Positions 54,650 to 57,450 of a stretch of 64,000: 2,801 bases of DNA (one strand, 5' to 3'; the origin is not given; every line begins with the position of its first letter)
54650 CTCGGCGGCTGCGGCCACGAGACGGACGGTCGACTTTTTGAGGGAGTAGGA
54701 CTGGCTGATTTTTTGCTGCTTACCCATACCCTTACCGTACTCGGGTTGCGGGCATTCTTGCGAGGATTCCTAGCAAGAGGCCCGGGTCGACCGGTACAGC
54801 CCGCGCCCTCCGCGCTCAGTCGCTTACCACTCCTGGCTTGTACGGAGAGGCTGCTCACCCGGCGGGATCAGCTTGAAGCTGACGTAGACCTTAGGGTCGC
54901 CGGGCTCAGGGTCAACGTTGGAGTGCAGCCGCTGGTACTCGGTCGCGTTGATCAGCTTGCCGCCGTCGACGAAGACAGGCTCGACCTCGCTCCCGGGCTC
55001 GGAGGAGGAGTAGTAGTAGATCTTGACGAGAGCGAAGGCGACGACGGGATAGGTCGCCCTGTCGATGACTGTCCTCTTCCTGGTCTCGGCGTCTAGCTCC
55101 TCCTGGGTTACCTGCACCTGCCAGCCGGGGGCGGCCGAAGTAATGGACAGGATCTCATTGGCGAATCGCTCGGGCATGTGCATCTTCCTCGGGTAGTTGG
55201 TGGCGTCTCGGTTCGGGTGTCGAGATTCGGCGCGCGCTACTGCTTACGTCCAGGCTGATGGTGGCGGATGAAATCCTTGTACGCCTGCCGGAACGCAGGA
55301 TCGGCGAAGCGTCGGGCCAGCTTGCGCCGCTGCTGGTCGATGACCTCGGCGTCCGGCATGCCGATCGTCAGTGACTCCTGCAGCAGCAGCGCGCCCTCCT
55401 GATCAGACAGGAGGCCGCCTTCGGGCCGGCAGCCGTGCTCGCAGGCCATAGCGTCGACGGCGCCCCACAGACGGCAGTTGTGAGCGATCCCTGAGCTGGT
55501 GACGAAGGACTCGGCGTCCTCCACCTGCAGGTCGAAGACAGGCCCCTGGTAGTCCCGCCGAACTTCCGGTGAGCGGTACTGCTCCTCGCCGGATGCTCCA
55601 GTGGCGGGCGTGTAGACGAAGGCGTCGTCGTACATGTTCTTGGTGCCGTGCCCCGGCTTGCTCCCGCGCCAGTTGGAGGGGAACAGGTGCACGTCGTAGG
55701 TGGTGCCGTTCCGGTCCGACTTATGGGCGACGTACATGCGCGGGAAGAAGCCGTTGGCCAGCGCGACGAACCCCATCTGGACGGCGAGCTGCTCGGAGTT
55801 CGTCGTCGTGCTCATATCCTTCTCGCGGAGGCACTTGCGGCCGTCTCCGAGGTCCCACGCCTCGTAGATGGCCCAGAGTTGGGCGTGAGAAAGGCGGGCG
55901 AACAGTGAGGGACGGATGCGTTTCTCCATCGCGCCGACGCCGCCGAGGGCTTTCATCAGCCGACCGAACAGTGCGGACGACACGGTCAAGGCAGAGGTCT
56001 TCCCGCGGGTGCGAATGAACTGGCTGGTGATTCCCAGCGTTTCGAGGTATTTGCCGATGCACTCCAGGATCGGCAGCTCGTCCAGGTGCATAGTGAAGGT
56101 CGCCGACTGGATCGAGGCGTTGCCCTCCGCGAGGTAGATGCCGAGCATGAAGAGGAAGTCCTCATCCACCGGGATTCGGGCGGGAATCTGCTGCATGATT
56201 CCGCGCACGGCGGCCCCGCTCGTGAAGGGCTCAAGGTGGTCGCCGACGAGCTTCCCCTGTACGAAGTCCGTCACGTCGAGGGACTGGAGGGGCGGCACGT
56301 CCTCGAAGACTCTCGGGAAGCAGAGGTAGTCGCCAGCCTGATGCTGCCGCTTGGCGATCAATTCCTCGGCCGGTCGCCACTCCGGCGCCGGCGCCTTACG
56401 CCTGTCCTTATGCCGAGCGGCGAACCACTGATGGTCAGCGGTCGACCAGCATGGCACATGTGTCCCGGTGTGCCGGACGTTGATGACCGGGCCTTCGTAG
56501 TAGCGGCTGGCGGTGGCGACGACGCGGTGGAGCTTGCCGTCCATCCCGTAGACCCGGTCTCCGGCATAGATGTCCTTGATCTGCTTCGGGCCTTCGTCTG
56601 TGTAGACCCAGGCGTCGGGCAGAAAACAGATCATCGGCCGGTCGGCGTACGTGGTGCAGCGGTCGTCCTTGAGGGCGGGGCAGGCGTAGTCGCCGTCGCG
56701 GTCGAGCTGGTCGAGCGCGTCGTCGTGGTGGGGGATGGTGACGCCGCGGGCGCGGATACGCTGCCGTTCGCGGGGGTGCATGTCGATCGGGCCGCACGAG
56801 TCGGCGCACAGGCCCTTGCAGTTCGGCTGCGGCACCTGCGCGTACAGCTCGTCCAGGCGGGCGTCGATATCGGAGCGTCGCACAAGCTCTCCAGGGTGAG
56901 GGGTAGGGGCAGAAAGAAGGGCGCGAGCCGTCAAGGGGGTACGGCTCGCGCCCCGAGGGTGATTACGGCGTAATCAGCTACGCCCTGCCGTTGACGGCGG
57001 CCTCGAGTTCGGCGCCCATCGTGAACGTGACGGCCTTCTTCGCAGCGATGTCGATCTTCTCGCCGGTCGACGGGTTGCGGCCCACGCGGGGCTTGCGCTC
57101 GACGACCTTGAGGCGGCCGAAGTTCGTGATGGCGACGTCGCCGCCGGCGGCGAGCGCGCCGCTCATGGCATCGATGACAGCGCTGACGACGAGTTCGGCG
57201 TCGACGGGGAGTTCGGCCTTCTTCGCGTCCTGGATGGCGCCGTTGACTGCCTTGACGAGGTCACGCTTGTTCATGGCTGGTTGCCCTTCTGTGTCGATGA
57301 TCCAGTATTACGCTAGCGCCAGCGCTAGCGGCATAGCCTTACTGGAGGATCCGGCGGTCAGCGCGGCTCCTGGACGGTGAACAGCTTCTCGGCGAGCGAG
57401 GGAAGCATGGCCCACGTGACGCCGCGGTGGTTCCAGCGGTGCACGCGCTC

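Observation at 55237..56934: Intein with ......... homing endonuclease inserted in a small Cys-cluster protein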

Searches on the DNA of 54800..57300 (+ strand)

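Call 7: search_dna_similar(query=window:54800-57300:+, collection=phages, mode=near, max_rows=30)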
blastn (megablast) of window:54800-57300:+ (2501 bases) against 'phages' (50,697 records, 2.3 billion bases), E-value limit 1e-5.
No match.

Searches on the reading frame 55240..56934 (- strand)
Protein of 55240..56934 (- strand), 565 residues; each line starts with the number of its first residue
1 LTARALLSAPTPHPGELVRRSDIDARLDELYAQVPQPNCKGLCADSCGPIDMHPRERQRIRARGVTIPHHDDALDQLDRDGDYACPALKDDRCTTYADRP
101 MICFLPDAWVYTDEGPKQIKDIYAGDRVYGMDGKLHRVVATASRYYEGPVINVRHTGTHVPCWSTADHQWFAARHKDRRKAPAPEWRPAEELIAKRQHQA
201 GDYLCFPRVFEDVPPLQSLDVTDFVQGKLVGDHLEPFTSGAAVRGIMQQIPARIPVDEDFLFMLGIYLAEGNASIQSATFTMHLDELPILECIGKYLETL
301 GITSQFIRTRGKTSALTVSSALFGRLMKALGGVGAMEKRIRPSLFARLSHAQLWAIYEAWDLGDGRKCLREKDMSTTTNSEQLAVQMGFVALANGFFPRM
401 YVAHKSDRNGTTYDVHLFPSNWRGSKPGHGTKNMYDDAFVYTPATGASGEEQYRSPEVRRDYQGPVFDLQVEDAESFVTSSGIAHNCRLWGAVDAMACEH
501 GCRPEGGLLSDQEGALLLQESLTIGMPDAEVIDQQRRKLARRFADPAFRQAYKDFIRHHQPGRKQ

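Call 4: search_protein_families(library=pfam, proteins=[window:55240-56934:-], max_evalue=1)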
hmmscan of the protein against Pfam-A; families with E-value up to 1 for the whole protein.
seq(565 aa): 6 families
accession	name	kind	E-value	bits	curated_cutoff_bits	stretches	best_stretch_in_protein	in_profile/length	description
PF03692.20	CxxCxxCC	-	2.7e-05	25.2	23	1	38-107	1-70/85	Putative zinc- or iron-chelating domain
PF13403.11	Hint_2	-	5.7e-05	24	28.4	1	102-148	1-47/147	Hint domain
PF14528.11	LAGLIDADG_3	-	0.0013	19.4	22.5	1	259-314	3-63/82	LAGLIDADG-like domain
PF01079.26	Hint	-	0.02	14.9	29.7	1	100-139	10-49/213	Hint module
PF14890.11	Intein_splicing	-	0.03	14.6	35.8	1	459-486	128-155/155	Intein splicing domain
PF10119.14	MethyTransf_Reg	-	0.24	12.6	25.5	1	531-560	47-76/84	Predicted methyltransferase regulatory domain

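Call 5: search_protein_families(library=ncbifam, proteins=[window:55240-56934:-], max_evalue=1)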
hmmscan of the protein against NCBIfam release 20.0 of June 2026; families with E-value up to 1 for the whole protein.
seq(565 aa): 4 families
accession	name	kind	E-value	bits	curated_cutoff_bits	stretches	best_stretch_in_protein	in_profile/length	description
NF045703.1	rSAM_Tes_intein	exception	4.1e-07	28.2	1700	1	247-416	358-528/1040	tetraether lipid synthase Tes, intein-containing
TIGR01443.1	intein_Cterm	domain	0.00032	20.9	15.6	1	465-487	1-24/24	intein C-terminal splicing region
NF011491.0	PRK14898.1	equivalog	0.0022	16.1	783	1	199-276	188-261/860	DNA-directed RNA polymerase subunit A''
TIGR01445.1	intein_Nterm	domain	0.12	13.4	24.5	1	103-156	1-68/83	intein N-terminal splicing region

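Call 6: search_protein_families(library=phrogs, proteins=[window:55240-56934:-], max_evalue=1)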
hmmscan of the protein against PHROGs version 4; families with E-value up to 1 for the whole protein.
seq(565 aa): 3 families
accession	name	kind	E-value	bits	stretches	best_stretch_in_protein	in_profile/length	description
phrog_36001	-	unknown function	9.9e-09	34.9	1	101-212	95-198/715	-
phrog_26446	-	DNA, RNA and nucleotide metabolism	1.1e-07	31.4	1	102-178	366-440/761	anaerobic ribonucleoside reductase large subunit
phrog_14785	-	unknown function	0.24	12.8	1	83-104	75-96/142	-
